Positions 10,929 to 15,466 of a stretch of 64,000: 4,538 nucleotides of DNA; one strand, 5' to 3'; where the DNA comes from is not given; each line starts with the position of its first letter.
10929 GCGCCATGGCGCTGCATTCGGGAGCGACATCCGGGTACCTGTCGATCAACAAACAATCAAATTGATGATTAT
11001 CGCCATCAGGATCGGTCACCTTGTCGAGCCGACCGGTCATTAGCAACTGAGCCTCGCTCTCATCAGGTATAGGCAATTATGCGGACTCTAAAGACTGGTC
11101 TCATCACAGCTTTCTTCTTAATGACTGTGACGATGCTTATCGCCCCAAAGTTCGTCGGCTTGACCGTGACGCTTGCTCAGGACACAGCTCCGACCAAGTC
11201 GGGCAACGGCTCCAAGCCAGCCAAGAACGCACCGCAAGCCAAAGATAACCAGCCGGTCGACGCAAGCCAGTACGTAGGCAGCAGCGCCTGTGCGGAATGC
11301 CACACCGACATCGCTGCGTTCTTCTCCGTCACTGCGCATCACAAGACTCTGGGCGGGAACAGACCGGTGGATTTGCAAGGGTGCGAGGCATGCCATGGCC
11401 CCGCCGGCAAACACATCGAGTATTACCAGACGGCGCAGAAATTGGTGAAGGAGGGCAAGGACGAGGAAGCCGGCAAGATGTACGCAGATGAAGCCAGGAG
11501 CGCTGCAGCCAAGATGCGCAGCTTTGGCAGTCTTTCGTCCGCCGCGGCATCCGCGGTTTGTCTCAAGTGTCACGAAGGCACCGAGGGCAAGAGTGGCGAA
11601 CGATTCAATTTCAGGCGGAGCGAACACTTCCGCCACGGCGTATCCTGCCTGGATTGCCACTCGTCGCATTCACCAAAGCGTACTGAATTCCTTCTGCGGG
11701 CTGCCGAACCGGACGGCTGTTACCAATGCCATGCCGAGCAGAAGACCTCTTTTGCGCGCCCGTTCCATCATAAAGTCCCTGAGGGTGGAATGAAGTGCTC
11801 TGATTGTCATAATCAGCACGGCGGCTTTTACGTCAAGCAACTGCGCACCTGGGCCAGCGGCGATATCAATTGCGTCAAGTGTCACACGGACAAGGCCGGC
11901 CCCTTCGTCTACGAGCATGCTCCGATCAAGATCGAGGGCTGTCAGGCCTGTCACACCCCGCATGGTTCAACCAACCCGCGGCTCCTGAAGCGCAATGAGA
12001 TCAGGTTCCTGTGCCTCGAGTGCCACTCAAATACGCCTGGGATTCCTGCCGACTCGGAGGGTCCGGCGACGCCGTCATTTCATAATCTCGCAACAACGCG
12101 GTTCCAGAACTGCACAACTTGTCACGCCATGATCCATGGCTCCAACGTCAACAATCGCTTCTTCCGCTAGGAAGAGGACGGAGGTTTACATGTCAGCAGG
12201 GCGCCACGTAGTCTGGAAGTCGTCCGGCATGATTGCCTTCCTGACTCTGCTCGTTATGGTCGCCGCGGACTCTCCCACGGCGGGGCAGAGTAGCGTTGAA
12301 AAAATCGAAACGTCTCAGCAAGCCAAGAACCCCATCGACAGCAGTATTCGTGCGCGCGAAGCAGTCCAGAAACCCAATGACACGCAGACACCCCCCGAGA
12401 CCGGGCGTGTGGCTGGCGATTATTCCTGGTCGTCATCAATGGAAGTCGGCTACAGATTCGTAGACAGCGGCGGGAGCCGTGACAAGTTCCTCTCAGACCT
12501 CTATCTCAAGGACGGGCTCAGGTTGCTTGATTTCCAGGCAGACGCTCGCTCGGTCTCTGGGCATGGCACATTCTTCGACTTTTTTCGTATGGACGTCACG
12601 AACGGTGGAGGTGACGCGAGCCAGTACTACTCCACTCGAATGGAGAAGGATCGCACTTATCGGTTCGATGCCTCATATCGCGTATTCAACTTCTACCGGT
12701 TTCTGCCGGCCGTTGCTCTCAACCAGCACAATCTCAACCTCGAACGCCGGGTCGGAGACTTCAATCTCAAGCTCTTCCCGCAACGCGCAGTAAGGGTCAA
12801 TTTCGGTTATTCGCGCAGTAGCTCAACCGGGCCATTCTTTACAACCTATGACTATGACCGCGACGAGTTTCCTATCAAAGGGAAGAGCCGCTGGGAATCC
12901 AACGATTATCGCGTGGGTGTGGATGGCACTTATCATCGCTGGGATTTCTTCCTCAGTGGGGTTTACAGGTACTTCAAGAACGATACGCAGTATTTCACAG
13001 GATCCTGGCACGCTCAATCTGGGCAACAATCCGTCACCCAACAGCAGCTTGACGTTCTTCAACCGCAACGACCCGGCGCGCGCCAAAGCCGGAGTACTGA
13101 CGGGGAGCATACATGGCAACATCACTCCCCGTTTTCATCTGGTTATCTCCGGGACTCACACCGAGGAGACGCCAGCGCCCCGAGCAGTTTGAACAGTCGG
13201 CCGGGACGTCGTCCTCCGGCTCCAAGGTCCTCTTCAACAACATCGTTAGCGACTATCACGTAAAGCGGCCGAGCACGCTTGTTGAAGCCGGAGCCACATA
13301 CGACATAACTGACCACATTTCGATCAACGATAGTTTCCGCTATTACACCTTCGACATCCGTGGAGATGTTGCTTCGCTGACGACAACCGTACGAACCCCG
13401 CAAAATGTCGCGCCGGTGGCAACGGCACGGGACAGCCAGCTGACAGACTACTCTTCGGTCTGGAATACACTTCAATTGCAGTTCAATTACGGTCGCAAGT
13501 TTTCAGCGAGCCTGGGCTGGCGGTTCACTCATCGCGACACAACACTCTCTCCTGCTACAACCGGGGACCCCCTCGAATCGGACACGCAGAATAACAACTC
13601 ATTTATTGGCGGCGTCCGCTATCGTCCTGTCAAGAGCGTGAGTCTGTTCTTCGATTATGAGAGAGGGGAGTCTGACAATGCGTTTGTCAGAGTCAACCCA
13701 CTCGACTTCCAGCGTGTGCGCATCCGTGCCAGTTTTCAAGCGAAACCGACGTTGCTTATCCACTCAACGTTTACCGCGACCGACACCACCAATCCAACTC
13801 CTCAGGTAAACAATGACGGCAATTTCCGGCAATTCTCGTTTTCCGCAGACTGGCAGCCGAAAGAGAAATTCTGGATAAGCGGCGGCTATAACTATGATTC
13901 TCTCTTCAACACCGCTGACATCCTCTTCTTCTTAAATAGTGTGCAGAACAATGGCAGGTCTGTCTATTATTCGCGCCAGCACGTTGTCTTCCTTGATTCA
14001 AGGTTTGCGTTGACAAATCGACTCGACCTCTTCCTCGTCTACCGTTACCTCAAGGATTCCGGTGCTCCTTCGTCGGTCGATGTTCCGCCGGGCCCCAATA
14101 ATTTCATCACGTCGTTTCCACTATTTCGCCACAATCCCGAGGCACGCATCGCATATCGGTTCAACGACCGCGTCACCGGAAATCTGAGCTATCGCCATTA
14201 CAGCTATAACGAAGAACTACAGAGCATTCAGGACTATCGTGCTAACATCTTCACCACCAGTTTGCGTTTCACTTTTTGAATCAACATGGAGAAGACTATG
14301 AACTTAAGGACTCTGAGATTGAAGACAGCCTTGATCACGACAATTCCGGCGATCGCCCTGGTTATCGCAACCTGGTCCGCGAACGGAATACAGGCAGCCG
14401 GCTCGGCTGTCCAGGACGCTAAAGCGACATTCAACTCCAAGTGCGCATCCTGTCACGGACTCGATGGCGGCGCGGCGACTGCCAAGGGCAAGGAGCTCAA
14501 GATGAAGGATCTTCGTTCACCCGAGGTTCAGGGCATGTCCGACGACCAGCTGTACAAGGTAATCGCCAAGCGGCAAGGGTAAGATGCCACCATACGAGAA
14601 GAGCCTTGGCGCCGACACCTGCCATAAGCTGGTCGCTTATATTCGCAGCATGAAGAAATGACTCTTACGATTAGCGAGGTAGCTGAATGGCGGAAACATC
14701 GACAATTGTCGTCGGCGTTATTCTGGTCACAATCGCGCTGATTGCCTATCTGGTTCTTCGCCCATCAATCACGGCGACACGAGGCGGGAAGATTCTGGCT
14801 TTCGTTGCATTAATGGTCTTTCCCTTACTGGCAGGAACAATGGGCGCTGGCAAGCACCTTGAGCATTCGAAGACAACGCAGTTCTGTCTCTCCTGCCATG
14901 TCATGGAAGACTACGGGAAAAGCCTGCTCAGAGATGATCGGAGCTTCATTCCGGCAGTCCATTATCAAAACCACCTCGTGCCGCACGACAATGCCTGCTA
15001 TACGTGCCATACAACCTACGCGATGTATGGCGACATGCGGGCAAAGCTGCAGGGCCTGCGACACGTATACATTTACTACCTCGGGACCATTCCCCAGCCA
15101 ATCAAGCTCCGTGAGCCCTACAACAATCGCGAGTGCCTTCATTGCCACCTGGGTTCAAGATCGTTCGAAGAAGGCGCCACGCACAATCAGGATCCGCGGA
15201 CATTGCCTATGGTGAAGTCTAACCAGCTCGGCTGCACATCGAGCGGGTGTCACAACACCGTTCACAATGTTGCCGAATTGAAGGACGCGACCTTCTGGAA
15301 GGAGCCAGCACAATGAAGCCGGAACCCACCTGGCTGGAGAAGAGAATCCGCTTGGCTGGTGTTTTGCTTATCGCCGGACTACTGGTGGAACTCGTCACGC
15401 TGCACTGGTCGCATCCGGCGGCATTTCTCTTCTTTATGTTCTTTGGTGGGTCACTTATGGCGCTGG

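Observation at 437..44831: At least eleven sigma-54 (-24/-12) promoter matches sit in front of stress and redox genes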

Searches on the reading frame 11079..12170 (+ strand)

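Call 32: search_protein_families(library=pfam, proteins=[window:11079-12170:+], max_evalue=0.001)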
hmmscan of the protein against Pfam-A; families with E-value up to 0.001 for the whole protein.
window:11079-12170:+ (363 aa): 4 families
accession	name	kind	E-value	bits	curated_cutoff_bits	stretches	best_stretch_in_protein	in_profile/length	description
PF09699.15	Paired_CXXCH_1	-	1.8e-33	114.4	20.6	3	280-319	1-39/41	Doubled CXXCH motif (Paired_CXXCH_1)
PF14537.11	Cytochrom_c3_2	-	4e-14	53.3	25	2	183-270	2-79/79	Cytochrome c3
PF14522.11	Cytochrome_C7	-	1.9e-13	50.5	24.8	0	212-270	14-67/67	Cytochrome c7 and related cytochrome c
PF02085.21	Cytochrom_CIII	-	1.2e-07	32.4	22.9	0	157-218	45-101/101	Class III cytochrome C family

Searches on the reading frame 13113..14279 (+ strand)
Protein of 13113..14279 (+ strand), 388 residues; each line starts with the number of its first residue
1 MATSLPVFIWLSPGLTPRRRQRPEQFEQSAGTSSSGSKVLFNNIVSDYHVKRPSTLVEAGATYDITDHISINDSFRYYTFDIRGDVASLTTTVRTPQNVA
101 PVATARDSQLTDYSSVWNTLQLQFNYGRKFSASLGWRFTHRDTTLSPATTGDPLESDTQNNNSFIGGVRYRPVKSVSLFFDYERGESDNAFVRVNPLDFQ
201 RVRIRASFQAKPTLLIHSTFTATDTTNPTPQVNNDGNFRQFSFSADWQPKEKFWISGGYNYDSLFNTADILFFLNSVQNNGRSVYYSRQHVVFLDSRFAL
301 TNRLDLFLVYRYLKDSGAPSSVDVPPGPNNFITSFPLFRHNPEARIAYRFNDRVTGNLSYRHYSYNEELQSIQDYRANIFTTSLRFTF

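Call 32: search_protein_families(library=pfam, proteins=[window:13113-14279:+], max_evalue=0.001)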
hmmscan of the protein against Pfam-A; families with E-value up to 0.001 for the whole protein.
window:13113-14279:+ (388 aa): 1 family
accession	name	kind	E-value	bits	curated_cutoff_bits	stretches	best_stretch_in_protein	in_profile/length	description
PF13505.12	OMP_b-brl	-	1e-06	29.5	28.7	0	46-187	36-155/175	Outer membrane protein beta-barrel domain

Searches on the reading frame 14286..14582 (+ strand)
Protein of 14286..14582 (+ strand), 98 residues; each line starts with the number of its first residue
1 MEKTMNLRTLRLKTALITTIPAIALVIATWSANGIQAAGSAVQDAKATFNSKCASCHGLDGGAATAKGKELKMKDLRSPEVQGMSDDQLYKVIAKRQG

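Call 32: search_protein_families(library=pfam, proteins=[window:14286-14582:+], max_evalue=0.001)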
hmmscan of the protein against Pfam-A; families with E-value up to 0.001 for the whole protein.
window:14286-14582:+ (98 aa): 2 families
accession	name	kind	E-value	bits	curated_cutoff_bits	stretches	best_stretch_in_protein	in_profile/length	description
PF13442.11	Cytochrome_CBB3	-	3.1e-06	27.9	27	1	41-95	2-43/68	Cytochrome C oxidase, cbb3-type, subunit III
PF00034.26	Cytochrom_C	-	0.00036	22.2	21.3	1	43-83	2-32/90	Cytochrome c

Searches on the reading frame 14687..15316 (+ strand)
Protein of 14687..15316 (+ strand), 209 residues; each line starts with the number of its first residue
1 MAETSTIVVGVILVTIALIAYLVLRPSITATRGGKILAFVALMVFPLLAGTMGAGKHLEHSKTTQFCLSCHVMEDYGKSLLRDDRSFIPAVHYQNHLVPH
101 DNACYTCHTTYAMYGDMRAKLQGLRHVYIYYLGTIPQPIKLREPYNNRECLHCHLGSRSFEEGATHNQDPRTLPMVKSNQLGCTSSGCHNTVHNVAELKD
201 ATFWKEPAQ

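Call 32: search_protein_families(library=pfam, proteins=[window:14687-15316:+], max_evalue=0.001)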
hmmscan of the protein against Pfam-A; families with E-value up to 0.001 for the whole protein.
window:14687-15316:+ (209 aa): 1 family
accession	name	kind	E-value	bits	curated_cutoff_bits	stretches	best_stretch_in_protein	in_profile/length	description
PF03264.19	Cytochrom_NNT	-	1.8e-09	38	24.1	1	38-154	10-132/174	NapC/NirT cytochrome c family, N-terminal region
